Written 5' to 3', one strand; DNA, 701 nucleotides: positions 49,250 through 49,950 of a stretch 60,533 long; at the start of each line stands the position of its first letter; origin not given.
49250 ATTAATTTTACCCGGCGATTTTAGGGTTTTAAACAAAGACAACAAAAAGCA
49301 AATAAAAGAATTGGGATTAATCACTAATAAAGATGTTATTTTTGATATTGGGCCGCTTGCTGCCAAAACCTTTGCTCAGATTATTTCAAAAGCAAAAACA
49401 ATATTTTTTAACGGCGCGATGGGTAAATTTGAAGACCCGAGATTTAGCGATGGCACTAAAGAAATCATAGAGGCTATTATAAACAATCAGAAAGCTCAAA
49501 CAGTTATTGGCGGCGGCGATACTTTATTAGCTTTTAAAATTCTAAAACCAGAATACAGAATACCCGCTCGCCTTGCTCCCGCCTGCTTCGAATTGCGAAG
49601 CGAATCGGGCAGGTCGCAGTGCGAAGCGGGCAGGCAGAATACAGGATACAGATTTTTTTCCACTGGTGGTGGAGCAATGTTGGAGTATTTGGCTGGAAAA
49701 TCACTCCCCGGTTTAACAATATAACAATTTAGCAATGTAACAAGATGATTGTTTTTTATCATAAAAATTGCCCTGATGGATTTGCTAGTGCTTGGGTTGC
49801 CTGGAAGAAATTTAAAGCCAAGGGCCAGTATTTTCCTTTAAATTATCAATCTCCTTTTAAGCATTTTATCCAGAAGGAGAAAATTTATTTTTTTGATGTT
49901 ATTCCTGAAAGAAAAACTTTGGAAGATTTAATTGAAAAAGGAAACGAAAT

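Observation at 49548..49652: GC-rich element inserted in frame into phosphoglycerate kinase between GGGDT and STGGGA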

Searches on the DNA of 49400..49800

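Call 82: search_rna_families(source=window, start=49400, end=49800, threshold=evalue, max_evalue=1)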
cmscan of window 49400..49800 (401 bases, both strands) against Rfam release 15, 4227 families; matches with E-value up to 1: 1.
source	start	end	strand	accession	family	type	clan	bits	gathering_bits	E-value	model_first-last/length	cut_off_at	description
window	49732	49771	-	RF00349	snoR11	Gene; snRNA; snoRNA; CD-box;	-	19.6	50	0.87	1-90/90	no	Small nucleolar RNA R11/Z151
